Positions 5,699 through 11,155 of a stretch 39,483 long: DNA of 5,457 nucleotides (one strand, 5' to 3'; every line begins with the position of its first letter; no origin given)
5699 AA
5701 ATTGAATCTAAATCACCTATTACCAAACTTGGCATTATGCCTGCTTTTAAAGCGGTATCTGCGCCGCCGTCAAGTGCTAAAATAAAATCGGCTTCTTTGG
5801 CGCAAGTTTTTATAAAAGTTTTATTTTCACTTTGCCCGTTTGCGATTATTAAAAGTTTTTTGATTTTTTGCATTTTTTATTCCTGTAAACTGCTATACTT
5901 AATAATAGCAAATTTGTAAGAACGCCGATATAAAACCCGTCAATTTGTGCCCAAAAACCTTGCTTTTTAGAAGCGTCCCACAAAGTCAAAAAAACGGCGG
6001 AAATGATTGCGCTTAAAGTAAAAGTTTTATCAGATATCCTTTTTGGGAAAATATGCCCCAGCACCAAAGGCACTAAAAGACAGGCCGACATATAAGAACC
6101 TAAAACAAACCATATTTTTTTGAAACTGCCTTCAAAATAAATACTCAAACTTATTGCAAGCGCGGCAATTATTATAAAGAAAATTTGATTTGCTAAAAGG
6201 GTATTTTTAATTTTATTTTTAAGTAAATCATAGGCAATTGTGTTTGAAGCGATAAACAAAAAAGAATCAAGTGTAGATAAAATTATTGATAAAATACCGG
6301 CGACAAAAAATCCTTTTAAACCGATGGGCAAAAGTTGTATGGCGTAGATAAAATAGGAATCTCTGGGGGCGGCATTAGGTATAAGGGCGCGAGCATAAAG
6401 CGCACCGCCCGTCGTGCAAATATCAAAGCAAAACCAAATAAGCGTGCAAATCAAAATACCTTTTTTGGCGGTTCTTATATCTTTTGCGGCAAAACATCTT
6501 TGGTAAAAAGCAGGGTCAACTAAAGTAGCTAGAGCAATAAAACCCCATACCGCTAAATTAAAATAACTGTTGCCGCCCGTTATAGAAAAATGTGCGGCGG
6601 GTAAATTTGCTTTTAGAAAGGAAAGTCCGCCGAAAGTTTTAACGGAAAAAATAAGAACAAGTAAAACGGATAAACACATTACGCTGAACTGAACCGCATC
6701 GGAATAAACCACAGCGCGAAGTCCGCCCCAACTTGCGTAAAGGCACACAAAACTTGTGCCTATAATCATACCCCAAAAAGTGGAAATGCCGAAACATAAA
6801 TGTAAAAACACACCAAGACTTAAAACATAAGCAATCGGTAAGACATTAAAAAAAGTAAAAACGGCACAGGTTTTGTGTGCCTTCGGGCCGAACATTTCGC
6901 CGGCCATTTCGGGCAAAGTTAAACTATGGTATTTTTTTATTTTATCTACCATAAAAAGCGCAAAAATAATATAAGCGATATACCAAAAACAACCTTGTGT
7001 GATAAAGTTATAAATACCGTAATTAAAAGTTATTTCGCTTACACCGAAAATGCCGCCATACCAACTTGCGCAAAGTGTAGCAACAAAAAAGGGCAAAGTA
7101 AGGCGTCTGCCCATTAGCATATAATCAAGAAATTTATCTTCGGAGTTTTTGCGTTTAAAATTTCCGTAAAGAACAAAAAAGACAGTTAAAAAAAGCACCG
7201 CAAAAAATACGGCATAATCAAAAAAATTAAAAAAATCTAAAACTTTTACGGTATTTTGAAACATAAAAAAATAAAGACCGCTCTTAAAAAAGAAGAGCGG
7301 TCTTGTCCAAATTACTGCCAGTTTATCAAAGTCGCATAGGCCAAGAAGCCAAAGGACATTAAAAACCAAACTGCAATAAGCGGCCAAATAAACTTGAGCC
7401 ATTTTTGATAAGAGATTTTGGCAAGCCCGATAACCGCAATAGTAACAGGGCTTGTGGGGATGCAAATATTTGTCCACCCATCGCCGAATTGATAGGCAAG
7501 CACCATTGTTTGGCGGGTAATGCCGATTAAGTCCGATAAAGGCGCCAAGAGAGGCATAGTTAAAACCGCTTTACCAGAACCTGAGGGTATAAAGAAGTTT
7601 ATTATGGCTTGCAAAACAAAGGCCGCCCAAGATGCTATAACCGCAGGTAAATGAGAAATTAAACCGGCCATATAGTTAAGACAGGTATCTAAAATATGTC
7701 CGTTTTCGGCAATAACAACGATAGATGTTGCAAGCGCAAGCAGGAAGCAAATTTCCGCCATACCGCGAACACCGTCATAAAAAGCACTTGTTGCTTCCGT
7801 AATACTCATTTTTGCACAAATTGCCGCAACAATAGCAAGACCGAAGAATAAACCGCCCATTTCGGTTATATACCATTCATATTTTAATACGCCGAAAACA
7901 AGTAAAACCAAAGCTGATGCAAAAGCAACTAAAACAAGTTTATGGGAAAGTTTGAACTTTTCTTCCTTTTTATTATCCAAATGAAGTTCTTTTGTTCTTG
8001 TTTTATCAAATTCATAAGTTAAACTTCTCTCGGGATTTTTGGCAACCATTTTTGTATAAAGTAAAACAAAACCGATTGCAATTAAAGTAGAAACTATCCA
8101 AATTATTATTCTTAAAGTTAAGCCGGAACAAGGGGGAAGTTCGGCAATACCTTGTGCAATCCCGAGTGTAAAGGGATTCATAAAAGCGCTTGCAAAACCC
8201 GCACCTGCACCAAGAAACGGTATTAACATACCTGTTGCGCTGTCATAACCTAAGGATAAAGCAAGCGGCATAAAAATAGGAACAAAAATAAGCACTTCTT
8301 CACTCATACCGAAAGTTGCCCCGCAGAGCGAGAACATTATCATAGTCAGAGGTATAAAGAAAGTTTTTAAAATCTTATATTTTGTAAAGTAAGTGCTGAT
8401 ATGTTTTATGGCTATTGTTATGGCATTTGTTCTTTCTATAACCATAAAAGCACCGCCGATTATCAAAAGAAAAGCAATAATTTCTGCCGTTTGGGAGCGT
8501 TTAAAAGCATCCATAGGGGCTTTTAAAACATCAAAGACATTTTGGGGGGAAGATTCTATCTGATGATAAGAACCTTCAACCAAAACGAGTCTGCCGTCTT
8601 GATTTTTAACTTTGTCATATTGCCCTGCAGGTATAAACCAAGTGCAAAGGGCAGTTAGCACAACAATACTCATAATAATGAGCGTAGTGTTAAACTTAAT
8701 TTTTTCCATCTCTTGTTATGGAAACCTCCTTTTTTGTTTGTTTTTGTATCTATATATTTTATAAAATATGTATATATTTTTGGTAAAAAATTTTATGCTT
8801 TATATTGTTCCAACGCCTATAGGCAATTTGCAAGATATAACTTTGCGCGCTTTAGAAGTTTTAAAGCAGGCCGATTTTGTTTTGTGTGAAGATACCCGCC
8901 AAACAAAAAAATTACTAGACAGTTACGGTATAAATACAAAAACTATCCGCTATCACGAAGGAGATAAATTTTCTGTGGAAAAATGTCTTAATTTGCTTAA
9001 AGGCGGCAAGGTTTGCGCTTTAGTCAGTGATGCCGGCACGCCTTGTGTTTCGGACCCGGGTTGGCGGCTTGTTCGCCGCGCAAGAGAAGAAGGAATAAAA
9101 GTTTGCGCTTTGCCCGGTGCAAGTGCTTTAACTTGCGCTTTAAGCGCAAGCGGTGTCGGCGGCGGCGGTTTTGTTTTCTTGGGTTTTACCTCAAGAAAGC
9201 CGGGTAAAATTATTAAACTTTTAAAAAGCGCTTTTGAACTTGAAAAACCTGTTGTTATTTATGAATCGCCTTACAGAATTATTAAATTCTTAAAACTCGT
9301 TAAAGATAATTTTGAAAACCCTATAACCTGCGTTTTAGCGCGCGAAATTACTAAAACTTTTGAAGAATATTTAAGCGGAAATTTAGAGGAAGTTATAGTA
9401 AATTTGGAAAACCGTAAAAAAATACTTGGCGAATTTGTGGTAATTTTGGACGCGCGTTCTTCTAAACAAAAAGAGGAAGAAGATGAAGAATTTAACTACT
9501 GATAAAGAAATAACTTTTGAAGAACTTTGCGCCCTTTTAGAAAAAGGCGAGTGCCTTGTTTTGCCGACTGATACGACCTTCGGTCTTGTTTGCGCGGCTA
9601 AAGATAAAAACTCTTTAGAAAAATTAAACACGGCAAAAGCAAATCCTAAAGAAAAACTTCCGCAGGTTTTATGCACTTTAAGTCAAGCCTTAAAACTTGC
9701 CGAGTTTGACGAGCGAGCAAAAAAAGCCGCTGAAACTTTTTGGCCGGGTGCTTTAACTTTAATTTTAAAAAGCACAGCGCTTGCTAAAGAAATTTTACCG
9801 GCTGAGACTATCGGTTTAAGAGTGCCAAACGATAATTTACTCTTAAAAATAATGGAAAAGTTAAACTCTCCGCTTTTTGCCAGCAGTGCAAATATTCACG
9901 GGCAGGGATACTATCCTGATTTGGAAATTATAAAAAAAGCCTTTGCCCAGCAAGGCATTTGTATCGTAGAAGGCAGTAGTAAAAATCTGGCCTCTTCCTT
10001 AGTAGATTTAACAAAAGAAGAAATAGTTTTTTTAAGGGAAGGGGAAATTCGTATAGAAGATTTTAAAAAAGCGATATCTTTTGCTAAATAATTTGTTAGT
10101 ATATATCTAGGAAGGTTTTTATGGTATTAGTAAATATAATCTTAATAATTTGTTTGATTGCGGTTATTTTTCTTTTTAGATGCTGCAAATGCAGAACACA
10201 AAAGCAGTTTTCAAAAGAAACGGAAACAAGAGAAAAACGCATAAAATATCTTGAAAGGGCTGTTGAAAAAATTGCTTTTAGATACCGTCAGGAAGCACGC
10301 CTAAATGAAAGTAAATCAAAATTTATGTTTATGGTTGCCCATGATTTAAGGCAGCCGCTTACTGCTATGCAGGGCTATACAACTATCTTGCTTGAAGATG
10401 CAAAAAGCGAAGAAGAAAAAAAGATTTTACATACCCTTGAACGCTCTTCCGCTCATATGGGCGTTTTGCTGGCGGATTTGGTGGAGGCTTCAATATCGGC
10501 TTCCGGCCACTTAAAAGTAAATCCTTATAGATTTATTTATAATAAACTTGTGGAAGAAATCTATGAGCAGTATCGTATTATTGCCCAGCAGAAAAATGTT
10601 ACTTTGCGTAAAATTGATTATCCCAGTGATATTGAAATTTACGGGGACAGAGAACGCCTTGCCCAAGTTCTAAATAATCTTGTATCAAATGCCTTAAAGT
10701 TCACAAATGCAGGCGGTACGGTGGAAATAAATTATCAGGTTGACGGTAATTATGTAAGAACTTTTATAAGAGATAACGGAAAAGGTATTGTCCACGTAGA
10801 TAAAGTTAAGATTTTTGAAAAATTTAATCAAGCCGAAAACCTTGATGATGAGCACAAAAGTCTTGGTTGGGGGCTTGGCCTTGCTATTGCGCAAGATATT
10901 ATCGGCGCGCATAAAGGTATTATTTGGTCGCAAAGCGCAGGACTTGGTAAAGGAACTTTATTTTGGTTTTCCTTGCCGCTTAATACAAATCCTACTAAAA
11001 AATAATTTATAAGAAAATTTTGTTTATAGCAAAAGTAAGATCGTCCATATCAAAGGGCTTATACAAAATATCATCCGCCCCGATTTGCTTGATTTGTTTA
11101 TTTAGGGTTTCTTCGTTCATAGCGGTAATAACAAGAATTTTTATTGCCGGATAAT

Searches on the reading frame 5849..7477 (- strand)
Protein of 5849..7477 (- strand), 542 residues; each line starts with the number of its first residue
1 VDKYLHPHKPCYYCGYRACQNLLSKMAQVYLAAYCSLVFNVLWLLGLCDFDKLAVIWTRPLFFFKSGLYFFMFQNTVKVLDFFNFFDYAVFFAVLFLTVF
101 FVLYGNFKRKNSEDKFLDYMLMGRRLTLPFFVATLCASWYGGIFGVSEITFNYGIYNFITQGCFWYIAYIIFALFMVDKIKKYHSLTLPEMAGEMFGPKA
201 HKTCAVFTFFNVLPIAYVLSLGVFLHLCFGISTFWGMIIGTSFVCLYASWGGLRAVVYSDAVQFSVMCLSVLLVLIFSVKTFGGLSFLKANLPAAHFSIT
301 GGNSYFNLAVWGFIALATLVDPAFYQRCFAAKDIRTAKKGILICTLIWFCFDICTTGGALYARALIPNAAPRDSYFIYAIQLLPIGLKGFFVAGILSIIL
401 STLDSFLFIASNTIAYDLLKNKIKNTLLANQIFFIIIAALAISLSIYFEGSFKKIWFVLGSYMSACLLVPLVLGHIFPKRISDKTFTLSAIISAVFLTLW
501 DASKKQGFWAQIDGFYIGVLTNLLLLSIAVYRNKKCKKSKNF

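Call 35: search_protein_families(library=pfam, proteins=[window:5849-7477:-], max_evalue=0.00001)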
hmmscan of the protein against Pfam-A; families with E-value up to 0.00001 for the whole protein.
window:5849-7477:- (542 aa): 1 family
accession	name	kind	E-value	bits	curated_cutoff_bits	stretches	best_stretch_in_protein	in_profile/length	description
PF00474.23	SSF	-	1.7e-27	96.7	22.8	1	119-483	1-396/406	Sodium:solute symporter family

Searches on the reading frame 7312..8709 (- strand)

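Call 35: search_protein_families(library=pfam, proteins=[window:7312-8709:-], max_evalue=0.00001)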
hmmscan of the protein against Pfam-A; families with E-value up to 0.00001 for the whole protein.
window:7312-8709:- (465 aa): 3 families
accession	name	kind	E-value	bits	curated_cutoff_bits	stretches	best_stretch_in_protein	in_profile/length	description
PF03606.21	DcuC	-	1.5e-102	343.9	23.1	1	9-458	5-458/461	C4-dicarboxylate anaerobic carrier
PF02667.20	SCFA_trans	-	4e-09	36.5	27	1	205-422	196-418/453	Short chain fatty acid transporter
PF03553.21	Na_H_antiporter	-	1.4e-08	34.9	23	1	249-448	94-292/303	Na+/H+ antiporter family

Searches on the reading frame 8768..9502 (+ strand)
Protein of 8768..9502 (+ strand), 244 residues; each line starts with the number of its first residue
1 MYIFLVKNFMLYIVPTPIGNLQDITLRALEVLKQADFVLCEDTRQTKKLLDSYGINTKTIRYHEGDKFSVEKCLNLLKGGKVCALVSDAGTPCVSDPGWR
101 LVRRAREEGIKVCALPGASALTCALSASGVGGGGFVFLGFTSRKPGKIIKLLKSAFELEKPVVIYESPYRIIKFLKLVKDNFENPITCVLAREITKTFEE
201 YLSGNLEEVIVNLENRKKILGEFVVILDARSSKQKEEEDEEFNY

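Call 35: search_protein_families(library=pfam, proteins=[window:8768-9502:+], max_evalue=0.00001)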
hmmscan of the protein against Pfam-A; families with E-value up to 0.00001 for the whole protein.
window:8768-9502:+ (244 aa): 1 family
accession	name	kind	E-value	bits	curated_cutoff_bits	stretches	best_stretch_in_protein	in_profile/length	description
PF00590.25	TP_methylase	-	5.4e-29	102.1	27.8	1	10-209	1-211/212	Tetrapyrrole (Corrin/Porphyrin) Methylases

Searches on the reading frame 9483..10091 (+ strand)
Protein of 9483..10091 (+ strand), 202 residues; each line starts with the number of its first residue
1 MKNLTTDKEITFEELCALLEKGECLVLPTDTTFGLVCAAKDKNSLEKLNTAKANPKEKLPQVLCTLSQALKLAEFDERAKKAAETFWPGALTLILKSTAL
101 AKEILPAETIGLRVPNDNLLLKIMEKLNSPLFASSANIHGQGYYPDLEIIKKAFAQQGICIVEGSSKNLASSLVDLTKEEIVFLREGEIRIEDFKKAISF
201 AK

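Call 35: search_protein_families(library=pfam, proteins=[window:9483-10091:+], max_evalue=0.00001)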
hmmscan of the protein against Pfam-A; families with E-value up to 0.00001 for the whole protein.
window:9483-10091:+ (202 aa): 1 family
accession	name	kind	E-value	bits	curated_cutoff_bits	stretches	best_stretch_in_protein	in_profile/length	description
PF01300.24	Sua5_yciO_yrdC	-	3e-37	128.3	25.1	1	18-187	2-178/178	Telomere recombination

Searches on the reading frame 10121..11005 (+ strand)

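Call 35: search_protein_families(library=pfam, proteins=[window:10121-11005:+], max_evalue=0.00001)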
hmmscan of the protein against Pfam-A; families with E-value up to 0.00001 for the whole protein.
window:10121-11005:+ (294 aa): 2 families
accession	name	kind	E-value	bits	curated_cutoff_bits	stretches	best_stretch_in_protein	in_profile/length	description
PF02518.31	HATPase_c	-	9.9e-22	77.9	26.4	1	175-288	1-110/111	Histidine kinase-, DNA gyrase B-, and HSP90-like ATPase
PF00512.31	HisKA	-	4.1e-12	46.4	26.9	1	65-124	2-61/66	His Kinase A (phospho-acceptor) domain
